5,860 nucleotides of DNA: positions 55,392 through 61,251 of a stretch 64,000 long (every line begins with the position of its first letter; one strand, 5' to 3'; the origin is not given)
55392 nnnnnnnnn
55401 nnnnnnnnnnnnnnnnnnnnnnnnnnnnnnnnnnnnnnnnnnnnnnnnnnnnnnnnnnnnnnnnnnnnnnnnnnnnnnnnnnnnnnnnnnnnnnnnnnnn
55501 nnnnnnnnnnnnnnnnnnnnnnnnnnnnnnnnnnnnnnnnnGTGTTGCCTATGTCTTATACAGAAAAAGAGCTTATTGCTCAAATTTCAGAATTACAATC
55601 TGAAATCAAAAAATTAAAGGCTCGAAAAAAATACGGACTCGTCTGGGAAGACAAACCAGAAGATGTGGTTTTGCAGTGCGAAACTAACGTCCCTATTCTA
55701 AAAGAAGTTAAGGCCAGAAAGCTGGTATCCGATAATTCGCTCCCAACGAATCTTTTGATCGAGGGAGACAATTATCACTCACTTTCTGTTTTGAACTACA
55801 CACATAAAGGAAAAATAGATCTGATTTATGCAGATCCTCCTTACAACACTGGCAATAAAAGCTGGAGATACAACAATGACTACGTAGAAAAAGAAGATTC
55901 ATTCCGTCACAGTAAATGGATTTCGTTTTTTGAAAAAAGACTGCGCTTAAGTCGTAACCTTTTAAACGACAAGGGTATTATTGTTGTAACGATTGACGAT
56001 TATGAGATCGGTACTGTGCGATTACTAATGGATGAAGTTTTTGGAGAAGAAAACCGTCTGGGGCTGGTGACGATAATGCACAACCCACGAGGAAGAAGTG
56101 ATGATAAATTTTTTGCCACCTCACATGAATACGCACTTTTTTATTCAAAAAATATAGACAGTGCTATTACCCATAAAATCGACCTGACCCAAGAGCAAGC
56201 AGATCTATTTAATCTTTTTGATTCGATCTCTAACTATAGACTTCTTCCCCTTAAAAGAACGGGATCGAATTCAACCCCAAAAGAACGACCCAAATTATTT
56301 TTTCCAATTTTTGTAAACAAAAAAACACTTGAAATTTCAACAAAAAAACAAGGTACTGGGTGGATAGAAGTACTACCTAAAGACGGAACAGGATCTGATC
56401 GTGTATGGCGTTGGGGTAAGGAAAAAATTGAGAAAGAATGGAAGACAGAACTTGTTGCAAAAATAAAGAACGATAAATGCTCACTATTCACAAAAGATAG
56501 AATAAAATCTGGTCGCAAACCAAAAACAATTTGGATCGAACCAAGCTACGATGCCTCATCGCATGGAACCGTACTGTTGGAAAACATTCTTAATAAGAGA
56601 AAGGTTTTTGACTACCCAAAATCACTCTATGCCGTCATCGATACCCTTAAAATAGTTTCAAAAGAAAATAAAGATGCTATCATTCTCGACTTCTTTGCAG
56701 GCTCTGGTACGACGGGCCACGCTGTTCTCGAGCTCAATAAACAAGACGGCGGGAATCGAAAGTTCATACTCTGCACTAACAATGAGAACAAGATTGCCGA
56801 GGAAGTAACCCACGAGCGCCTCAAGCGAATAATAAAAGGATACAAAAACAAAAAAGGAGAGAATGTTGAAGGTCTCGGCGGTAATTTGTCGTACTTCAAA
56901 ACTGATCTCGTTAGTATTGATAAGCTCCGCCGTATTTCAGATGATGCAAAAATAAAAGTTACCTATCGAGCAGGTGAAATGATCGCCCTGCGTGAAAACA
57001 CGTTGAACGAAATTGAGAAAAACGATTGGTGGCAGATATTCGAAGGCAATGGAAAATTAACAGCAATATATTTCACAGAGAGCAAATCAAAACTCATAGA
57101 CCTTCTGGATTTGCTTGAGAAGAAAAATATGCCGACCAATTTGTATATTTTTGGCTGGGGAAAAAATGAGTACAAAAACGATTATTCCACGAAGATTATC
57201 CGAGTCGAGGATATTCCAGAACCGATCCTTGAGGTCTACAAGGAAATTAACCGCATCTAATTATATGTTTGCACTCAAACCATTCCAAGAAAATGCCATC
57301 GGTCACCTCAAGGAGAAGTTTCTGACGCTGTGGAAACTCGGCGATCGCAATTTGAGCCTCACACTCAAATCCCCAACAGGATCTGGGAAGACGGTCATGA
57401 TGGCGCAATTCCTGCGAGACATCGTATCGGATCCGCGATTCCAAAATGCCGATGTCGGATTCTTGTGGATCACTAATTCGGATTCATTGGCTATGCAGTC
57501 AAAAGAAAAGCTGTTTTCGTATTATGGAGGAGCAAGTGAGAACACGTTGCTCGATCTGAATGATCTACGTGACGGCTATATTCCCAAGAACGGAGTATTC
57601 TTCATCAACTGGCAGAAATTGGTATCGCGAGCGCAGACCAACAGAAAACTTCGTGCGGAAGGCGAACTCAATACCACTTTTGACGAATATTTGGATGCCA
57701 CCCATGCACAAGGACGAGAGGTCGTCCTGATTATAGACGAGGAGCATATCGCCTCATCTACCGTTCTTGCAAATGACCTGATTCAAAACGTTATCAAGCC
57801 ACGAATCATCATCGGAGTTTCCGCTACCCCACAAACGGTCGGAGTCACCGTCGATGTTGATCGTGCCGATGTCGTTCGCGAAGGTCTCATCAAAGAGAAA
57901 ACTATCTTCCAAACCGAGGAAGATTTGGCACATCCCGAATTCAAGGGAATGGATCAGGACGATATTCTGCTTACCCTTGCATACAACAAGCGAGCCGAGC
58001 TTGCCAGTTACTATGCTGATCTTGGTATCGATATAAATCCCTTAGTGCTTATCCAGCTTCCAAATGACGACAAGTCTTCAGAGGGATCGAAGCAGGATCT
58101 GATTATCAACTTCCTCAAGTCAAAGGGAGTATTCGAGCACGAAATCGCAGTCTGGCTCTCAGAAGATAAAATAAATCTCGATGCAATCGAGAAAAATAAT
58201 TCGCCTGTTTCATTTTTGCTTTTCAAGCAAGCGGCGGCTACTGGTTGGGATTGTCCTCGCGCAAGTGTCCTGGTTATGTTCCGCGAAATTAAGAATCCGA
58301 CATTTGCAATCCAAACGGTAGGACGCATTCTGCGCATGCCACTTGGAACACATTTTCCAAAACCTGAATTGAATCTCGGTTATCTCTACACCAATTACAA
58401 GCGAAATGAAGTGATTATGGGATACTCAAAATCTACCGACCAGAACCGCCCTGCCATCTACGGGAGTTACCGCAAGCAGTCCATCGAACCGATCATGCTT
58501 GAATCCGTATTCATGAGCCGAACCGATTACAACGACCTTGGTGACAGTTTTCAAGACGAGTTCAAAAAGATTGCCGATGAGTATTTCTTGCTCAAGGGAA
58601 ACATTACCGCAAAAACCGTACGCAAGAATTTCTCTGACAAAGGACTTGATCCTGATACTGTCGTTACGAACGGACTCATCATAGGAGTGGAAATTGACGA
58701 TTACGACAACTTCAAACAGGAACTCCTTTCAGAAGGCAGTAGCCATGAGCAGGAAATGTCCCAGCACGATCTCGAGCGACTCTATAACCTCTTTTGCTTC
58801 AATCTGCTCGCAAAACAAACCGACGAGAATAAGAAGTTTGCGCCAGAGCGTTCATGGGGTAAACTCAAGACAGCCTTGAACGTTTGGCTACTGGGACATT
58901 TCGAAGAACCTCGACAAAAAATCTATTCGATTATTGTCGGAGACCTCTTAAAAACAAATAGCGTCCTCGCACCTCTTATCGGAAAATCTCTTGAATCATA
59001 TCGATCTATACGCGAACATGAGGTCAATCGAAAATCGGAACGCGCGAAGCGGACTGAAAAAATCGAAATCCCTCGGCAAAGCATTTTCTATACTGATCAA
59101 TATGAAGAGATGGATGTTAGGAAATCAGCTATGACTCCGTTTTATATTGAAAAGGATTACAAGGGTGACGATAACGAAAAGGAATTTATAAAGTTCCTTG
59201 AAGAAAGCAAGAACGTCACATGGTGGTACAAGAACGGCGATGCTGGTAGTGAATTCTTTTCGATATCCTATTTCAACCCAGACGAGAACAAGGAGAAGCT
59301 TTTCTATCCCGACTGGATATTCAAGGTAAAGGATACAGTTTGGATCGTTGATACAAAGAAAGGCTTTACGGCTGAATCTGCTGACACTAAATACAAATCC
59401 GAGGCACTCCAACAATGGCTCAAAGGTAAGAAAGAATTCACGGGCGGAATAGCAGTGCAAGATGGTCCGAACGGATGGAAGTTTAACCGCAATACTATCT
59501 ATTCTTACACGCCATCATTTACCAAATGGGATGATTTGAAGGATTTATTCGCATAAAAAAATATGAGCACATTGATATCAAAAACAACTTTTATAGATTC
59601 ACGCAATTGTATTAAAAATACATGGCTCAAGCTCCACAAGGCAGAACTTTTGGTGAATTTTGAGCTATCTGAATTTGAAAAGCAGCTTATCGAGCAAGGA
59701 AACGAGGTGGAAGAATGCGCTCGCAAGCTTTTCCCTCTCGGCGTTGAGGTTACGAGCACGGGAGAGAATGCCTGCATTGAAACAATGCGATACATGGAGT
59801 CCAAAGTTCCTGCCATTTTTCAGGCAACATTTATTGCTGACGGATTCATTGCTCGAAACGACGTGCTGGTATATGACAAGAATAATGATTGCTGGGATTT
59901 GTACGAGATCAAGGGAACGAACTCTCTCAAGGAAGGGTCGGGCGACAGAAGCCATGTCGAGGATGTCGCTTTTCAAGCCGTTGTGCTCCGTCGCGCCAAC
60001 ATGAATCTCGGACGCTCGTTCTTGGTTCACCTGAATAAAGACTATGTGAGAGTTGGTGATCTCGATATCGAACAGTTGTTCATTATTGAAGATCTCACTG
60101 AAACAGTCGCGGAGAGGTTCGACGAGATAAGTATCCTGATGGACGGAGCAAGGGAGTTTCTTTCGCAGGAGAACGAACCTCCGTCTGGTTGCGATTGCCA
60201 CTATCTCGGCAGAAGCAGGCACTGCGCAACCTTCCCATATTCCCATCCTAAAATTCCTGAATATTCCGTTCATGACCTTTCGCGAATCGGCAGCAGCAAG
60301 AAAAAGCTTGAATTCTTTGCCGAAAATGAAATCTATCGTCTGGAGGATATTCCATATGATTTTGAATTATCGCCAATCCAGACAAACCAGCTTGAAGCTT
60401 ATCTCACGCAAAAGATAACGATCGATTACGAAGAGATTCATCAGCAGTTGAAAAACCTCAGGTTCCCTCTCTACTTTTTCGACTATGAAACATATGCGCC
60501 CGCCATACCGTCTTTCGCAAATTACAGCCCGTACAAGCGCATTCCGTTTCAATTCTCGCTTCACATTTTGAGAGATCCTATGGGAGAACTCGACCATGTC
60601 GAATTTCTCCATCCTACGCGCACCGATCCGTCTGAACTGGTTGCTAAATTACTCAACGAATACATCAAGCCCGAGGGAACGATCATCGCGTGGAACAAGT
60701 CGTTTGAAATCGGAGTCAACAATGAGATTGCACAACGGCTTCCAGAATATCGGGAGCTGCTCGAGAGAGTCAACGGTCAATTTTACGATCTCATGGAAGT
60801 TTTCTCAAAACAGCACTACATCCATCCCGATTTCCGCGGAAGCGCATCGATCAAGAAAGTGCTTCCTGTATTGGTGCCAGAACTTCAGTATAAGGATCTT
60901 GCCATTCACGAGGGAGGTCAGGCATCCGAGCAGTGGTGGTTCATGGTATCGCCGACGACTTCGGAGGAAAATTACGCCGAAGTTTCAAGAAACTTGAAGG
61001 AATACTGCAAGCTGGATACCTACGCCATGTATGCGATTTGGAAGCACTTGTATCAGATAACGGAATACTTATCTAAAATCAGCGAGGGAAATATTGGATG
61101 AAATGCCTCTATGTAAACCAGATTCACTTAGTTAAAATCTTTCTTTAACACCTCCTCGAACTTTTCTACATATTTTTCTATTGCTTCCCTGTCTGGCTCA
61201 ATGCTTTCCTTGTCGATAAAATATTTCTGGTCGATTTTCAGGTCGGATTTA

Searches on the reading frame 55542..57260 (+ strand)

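Call 25: search_protein_families(library=pfam, proteins=[window:55542-57260:+], max_evalue=0.01)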
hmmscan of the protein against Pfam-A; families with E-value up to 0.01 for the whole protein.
window:55542-57260:+ (572 aa): 3 families
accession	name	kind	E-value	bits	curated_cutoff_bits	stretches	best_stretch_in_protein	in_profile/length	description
PF01555.25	N6_N4_Mtase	-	2.9e-29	103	26.7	1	92-415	1-213/221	DNA methylase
PF03602.21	Cons_hypoth95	-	6.4e-05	23.1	24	0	83-127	104-148/182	Conserved hypothetical protein 95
PF02086.21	MethyltransfD12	-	0.006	16.8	22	0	88-123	172-207/253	D12 class N6 adenine-specific DNA methyltransferase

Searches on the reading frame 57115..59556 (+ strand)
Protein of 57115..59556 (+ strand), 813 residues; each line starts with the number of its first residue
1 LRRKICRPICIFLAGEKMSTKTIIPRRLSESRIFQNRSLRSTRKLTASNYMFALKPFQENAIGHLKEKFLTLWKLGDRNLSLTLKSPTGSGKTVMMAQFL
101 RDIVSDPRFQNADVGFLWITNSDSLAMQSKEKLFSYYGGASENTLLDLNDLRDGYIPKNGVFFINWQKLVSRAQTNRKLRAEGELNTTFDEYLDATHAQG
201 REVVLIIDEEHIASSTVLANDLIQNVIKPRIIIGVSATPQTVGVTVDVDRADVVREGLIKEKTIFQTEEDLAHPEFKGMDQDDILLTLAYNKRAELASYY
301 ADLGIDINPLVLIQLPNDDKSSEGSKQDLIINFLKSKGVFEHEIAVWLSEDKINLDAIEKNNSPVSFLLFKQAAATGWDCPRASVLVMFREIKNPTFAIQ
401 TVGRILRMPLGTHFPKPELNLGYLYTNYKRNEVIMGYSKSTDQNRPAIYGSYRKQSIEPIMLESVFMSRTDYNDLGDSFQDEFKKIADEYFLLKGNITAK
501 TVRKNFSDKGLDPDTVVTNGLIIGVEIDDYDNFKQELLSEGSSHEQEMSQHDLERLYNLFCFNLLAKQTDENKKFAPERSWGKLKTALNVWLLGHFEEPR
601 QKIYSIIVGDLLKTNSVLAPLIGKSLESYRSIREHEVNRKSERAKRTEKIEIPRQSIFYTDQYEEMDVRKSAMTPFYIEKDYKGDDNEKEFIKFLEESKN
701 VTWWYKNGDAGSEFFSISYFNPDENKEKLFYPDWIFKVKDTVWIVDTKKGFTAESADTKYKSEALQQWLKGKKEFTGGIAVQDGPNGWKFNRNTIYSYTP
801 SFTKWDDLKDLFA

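Call 25: search_protein_families(library=pfam, proteins=[window:57115-59556:+], max_evalue=0.01)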
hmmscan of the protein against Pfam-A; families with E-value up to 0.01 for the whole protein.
window:57115-59556:+ (813 aa): 5 families
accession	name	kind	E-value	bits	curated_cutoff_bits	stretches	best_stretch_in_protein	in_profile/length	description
PF04851.21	ResIII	-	6.2e-16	59.2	22.5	1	53-240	3-163/164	Type III restriction enzyme, res subunit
PF00270.35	DEAD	-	4e-05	23.9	26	1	57-240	3-161/167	DEAD/DEAH box helicase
PF18766.7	SWI2_SNF2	-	4.6e-05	23.6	26.7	1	88-241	27-157/221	SWI2/SNF2 ATPase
PF00271.37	Helicase_C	-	0.00031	21.4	23.5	1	358-408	58-109/110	Helicase conserved C-terminal domain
PF13191.12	AAA_16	-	0.00048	21.1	32.6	1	86-215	31-146/167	AAA ATPase domain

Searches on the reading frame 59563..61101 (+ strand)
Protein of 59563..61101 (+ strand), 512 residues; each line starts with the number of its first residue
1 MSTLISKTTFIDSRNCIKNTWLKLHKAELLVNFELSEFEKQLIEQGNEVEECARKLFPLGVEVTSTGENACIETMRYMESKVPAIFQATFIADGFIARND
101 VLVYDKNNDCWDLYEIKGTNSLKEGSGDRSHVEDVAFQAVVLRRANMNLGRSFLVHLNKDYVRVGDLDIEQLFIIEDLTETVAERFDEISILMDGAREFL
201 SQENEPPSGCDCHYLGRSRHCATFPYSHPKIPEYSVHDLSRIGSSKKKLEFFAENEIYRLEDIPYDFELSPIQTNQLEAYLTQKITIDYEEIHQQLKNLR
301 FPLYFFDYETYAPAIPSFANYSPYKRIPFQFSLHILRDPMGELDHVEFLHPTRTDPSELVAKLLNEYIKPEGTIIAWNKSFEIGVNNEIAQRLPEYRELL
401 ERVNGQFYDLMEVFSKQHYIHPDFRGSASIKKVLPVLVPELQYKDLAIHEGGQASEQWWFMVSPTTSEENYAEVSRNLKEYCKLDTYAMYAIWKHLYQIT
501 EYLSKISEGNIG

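Call 25: search_protein_families(library=pfam, proteins=[window:59563-61101:+], max_evalue=0.01)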
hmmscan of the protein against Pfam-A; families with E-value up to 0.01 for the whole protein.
window:59563-61101:+ (512 aa): 1 family
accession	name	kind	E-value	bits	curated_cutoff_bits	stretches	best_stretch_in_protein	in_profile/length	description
PF11074.14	DUF2779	-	2.7e-39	134.7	23.3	1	304-429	1-126/126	Domain of unknown function(DUF2779)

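Call 64: search_protein_families(library=phrogs, proteins=[window:59563-61101:+], max_evalue=0.01)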
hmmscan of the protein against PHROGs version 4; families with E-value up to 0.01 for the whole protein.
window:59563-61101:+ (512 aa): 1 family
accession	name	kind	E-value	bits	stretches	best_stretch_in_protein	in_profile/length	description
phrog_17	-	DNA, RNA and nucleotide metabolism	0.0012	17.8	1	276-498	648-826/1445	DNA polymerase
